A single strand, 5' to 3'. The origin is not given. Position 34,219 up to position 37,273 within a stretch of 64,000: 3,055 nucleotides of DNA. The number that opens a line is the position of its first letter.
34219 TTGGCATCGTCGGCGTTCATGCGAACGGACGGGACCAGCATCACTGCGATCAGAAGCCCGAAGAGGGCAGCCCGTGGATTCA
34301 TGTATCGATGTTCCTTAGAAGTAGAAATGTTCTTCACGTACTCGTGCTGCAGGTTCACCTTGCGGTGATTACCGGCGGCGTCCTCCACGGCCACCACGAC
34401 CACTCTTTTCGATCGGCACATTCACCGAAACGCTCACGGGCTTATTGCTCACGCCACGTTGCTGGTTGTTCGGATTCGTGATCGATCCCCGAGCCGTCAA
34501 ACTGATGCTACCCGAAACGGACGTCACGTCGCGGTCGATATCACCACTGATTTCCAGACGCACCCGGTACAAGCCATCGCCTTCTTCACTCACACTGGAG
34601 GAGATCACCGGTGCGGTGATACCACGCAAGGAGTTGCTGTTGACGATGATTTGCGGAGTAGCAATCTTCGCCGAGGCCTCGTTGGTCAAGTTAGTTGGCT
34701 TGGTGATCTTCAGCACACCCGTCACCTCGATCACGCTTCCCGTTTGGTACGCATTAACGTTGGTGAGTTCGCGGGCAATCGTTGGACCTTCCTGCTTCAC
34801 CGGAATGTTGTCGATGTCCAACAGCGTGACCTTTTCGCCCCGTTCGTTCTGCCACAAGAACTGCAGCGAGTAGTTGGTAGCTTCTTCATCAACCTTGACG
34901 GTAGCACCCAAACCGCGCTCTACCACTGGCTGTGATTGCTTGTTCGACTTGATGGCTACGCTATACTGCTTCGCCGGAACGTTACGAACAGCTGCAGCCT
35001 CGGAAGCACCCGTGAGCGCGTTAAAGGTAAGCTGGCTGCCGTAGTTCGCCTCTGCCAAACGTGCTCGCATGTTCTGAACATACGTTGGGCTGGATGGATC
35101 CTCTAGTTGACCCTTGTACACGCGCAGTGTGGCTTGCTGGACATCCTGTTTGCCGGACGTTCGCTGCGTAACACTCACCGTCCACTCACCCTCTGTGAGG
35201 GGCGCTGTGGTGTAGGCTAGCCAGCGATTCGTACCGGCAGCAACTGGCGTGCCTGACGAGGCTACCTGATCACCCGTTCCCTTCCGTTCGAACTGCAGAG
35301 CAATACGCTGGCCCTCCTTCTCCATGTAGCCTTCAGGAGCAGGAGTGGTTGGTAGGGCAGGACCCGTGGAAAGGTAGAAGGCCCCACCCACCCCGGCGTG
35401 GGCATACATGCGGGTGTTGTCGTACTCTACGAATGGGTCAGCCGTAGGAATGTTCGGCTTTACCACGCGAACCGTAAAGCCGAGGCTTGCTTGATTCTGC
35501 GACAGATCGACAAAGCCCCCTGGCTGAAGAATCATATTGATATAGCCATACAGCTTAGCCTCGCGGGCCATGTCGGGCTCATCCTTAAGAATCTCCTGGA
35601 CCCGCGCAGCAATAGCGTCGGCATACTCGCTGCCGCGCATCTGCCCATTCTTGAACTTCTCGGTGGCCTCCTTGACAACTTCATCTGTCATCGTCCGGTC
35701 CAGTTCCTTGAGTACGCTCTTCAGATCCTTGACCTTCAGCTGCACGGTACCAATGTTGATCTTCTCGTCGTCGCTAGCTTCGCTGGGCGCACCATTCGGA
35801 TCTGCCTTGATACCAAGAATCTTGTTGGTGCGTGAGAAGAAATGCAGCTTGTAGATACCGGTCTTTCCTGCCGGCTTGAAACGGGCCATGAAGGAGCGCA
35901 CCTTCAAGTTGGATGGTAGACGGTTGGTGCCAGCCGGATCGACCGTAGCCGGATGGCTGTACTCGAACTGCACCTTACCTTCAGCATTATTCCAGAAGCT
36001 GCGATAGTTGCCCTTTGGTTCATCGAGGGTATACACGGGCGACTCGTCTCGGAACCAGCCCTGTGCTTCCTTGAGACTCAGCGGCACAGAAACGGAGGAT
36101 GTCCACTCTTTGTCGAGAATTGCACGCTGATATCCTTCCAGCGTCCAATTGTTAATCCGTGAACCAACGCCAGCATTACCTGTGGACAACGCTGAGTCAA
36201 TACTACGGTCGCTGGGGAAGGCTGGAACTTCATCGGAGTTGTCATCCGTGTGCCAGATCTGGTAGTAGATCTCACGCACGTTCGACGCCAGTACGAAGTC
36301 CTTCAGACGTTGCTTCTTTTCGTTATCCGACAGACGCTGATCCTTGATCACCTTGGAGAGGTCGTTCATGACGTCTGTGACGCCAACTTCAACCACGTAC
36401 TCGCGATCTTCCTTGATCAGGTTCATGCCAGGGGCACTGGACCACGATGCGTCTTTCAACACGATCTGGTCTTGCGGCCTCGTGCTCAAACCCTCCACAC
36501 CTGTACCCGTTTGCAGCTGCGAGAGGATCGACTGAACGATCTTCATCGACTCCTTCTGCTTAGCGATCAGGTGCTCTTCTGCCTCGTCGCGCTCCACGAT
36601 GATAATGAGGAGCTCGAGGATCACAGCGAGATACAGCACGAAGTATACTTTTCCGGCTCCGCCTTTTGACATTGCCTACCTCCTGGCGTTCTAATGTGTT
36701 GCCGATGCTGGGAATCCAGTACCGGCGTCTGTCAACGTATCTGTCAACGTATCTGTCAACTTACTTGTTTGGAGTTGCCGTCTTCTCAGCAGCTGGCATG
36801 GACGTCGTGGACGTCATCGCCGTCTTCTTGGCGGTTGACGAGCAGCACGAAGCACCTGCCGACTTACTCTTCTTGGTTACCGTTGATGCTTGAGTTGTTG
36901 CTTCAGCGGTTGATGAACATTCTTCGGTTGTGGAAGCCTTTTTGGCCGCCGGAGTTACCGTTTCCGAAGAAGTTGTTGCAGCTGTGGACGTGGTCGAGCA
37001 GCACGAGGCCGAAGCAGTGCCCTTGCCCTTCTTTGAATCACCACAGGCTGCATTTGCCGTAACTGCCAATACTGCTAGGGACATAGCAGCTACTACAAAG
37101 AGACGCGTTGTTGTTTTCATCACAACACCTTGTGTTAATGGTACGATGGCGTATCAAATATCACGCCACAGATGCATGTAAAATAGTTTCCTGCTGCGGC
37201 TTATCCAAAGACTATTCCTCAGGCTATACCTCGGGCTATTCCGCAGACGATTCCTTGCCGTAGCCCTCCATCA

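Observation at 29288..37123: Co-directional five-gene envelope cluster of uncharacterised secreted/membrane proteins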

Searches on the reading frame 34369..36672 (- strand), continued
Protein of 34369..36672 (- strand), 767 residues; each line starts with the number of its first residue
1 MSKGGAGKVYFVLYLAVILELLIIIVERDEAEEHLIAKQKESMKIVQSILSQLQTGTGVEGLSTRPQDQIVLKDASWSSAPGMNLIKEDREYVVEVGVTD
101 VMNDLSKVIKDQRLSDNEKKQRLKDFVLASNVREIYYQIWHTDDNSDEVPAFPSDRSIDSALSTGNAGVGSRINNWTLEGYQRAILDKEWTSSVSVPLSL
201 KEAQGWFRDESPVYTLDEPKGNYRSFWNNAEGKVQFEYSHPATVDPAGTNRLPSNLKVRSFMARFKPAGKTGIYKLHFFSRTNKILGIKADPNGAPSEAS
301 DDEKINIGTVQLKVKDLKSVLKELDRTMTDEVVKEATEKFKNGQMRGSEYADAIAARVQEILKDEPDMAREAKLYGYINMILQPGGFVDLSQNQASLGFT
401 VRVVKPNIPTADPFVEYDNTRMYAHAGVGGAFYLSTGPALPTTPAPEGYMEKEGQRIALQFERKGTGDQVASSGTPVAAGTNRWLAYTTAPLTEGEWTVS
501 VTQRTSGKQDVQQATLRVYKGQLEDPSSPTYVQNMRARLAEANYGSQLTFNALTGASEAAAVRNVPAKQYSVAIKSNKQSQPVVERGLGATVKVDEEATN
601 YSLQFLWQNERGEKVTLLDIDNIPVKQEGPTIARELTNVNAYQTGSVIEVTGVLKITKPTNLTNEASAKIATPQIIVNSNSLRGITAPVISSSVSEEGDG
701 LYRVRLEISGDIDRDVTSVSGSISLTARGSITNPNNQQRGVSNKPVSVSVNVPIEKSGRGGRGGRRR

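Call 82: find_encoding_contigs(protein=P0336, flank=10000, max_places=2)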
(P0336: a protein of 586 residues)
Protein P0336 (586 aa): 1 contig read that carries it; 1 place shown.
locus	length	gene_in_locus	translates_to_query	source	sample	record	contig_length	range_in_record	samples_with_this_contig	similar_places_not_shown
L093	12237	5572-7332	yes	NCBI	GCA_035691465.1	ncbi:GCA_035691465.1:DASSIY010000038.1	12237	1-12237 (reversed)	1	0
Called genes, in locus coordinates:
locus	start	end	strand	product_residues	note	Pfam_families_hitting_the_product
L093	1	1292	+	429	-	PF00202:Aminotran_3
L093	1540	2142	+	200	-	PF13328:HD_4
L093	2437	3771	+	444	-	PF02881:SRP54_N, PF01656:CbiA (faint), PF06414:Zeta_toxin (weak), PF13401:AAA_22 (weak), PF00448:SRP54, PF13671:AAA_33 (faint), PF02978:SRP_SPB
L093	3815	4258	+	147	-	PF00886:Ribosomal_S16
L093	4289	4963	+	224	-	PF01746:tRNA_m1G_MT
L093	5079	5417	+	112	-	PF01245:Ribosomal_L19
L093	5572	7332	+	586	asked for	-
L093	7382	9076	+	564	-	-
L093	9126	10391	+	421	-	-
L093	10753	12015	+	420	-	PF00092:VWA, PF00362:Integrin_beta (faint), PF13519:VWA_2, PF25106:VWA_4, PF05359:DUF748 (faint), PF00691:OmpA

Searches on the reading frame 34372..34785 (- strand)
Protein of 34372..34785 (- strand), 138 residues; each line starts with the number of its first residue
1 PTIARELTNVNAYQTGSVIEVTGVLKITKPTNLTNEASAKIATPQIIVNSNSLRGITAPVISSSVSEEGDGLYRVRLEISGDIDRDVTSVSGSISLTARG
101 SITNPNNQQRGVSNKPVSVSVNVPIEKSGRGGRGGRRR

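Call 50: search_protein_families(library=pfam, proteins=[window:34372-34785:-], max_evalue=10)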
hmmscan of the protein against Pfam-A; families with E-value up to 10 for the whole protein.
seq(138 aa): 1 family
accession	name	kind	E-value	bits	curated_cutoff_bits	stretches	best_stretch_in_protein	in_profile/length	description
PF21876.2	STIV_turret_2nd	-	0.06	13.8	27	1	22-90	22-90/106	C381 turret protein 2nd galactose-binding domain-like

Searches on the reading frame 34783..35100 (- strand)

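Call 50: search_protein_families(library=pfam, proteins=[window:34783-35100:-], max_evalue=10)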
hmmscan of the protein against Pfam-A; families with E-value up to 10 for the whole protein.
seq(106 aa): 1 family
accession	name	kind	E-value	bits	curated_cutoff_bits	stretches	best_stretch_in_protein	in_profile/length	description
PF21273.3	SNX17-27-31_F1_FERM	-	0.19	12.1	26.7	1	44-94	11-60/90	Sortin nexin 17/27/31, FERM domain, F1 lobe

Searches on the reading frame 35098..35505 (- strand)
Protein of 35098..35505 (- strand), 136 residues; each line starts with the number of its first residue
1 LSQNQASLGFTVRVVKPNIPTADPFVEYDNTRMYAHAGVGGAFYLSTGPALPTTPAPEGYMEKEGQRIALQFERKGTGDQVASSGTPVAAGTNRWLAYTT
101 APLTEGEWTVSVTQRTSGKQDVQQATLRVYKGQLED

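Call 50: search_protein_families(library=pfam, proteins=[window:35098-35505:-], max_evalue=10)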
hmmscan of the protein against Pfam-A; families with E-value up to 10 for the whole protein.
seq(136 aa): 1 family
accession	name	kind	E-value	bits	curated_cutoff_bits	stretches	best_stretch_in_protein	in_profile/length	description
PF11141.13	DUF2914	-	0.019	15.1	23.6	1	69-115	5-50/62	Protein of unknown function (DUF2914)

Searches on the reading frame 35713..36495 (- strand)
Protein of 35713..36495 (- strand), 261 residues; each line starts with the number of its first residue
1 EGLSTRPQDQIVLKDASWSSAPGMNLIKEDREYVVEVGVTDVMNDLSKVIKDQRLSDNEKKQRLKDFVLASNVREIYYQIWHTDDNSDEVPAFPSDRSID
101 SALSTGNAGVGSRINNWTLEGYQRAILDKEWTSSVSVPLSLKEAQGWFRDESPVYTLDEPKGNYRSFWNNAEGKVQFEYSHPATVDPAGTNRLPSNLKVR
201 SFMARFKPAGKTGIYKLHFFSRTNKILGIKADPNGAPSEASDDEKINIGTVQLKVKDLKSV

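Call 50: search_protein_families(library=pfam, proteins=[window:35713-36495:-], max_evalue=10)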
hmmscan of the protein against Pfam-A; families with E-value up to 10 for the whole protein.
seq(261 aa): 3 families
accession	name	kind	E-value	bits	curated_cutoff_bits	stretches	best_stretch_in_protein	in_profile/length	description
PF12047.13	DNMT1-RFD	-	0.064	13.7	22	1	114-177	69-115/144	Cytosine specific DNA methyltransferase replication foci domain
PF17183.9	Get5_C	-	0.12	12.4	22.9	1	61-82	28-49/51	Get5, C-terminal domain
PF20779.2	MACPF_D2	-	0.15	12.5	24.2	1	3-61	27-84/103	MACPF protein, D2 domain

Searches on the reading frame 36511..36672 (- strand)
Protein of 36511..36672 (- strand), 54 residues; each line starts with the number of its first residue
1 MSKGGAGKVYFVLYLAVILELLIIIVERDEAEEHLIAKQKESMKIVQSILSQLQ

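Call 63: search_solved_structures(query=A4, max_evalue=10, show_alignments=5)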
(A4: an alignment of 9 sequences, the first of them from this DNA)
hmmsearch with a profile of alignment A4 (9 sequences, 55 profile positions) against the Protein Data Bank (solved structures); distinct sequences matched with E-value up to 10: 2.
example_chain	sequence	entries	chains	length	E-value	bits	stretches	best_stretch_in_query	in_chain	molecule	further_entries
12ki_A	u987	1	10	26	1.1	12.3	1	10-29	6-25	Proton channel LLQL I13S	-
3vop_A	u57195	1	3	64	2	11.5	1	24-52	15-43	Protein A27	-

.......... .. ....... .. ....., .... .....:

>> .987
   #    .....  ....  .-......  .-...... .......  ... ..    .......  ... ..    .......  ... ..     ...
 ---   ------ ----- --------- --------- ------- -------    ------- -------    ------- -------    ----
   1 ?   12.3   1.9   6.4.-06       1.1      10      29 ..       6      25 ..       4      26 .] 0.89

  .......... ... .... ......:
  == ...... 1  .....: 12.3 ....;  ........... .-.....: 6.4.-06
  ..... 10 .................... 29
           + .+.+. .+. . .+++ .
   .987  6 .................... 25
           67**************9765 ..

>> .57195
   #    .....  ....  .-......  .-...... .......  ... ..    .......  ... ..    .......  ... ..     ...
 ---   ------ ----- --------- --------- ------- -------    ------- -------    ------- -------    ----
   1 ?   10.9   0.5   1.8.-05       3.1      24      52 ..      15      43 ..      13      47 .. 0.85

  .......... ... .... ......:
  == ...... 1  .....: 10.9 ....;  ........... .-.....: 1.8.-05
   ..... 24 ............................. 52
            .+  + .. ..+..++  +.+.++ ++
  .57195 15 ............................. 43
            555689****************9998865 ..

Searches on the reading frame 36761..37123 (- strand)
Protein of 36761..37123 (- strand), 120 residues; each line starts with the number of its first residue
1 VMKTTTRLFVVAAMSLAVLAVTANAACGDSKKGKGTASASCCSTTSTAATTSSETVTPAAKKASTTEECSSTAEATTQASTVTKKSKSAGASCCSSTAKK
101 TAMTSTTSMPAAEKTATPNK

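Call 4: search_protein_families(library=pfam, proteins=[window:36761-37123:-], max_evalue=0.1)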
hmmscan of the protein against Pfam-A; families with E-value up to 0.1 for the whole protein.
window:36761-37123:- (120 aa): 0 families

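Call 5: search_protein_families(library=ncbifam, proteins=[window:36761-37123:-], max_evalue=0.1)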
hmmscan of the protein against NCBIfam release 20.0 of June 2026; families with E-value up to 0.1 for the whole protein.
window:36761-37123:- (120 aa): 0 families

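Call 73: search_protein_families(library=padloc, proteins=[window:36761-37123:-], max_evalue=0.01)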
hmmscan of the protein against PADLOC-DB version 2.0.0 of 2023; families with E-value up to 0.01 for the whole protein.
window:36761-37123:- (120 aa): 0 families

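Call 74: search_protein_families(library=phrogs, proteins=[window:36761-37123:-], max_evalue=0.01)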
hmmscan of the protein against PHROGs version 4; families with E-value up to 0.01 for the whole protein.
window:36761-37123:- (120 aa): 0 families
